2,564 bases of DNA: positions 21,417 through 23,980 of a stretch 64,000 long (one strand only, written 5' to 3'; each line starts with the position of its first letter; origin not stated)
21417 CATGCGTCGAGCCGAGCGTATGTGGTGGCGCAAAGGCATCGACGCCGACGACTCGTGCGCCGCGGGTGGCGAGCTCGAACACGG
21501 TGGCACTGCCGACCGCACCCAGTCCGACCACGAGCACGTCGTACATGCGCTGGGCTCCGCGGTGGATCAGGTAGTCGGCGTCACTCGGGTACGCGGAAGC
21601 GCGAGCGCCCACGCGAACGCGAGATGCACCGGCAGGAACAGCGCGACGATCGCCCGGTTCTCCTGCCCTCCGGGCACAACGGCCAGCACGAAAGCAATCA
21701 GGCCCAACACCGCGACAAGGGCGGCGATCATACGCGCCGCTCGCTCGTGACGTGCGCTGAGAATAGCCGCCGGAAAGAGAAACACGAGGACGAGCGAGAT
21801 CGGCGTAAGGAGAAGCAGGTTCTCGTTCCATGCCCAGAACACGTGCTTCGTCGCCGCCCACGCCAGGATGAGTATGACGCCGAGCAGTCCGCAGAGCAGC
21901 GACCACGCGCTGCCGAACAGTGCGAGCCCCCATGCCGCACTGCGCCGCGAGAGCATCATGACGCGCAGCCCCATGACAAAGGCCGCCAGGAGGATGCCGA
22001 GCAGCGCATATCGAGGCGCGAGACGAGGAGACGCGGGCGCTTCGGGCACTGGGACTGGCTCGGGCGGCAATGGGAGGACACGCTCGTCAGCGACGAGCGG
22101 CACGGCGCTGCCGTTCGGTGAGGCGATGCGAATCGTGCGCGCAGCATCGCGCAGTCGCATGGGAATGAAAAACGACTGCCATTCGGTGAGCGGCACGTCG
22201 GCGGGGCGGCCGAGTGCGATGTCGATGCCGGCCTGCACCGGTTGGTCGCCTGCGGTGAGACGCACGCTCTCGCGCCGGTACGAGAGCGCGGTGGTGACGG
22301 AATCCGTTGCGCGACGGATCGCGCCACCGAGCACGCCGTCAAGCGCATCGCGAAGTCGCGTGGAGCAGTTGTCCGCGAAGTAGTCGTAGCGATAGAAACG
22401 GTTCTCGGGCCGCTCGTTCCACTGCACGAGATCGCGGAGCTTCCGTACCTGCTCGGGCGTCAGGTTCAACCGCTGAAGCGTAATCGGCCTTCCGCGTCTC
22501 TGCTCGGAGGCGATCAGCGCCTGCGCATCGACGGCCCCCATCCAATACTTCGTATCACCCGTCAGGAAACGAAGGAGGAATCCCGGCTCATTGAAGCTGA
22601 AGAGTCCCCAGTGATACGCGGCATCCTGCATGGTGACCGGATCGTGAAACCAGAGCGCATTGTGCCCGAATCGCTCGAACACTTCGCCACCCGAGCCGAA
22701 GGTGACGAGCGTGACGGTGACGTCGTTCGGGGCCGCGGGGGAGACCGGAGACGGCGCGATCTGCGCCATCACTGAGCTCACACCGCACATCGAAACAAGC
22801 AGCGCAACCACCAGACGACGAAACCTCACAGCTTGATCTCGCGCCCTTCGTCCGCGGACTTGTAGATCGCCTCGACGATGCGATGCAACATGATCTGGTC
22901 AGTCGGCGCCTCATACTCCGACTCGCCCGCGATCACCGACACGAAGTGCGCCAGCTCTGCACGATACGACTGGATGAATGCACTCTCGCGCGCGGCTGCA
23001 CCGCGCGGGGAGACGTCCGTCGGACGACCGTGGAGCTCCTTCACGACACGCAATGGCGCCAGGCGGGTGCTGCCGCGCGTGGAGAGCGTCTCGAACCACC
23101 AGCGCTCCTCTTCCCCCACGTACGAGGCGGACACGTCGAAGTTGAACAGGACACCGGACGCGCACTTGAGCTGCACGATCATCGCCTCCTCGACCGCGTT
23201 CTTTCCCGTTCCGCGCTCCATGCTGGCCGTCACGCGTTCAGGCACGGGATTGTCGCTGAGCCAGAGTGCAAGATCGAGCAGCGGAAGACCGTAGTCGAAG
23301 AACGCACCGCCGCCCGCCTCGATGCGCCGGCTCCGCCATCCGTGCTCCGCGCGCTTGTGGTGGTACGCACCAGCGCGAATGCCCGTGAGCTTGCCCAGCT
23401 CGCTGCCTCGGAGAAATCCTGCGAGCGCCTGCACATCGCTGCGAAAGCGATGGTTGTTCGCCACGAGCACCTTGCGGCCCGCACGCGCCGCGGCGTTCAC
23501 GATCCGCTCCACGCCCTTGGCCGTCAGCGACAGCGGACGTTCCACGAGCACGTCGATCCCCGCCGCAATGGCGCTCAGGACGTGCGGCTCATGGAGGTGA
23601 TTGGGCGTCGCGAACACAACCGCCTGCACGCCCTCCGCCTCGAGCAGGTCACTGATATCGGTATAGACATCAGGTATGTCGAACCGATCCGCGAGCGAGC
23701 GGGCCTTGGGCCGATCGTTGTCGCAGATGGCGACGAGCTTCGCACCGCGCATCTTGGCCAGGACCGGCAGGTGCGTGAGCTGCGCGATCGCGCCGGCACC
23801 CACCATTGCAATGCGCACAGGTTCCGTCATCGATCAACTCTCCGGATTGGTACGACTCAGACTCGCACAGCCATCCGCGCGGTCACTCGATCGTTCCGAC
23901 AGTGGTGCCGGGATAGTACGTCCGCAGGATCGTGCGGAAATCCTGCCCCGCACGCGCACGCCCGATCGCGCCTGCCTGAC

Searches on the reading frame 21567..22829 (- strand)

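Call 115: search_protein_families(library=pfam, proteins=[window:21567-22829:-], max_evalue=0.0001)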
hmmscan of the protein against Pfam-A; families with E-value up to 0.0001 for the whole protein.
window:21567-22829:- (420 aa): 2 families
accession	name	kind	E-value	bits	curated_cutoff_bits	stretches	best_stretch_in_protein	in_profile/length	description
PF13387.12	Lnb_N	-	1.1e-23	84.1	22.2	1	33-174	10-158/175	Lnb N-terminal periplasmic domain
PF25221.1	5TMH_Lnb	-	2e-06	28.3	25.2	1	277-399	12-127/144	Lnb transmembrane domain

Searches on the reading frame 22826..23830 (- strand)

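Call 115: search_protein_families(library=pfam, proteins=[window:22826-23830:-], max_evalue=0.0001)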
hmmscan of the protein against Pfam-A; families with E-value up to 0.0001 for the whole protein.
window:22826-23830:- (334 aa): 4 families
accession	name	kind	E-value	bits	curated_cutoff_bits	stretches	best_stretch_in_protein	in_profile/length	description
PF01408.29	GFO_IDH_MocA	-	4.6e-28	98.8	24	1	5-123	1-118/120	Oxidoreductase family, NAD-binding Rossmann fold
PF22725.1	GFO_IDH_MocA_C3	-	6.1e-15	55.8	27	1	134-254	2-122/124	GFO/IDH/MocA C-terminal domain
PF02894.22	GFO_IDH_MocA_C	-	1.3e-07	32.1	22.9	1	161-334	27-218/218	Oxidoreductase family, C-terminal alpha/beta domain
PF03447.22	NAD_binding_3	-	2.1e-07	32.1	24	1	11-123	1-115/116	Homoserine dehydrogenase, NAD binding domain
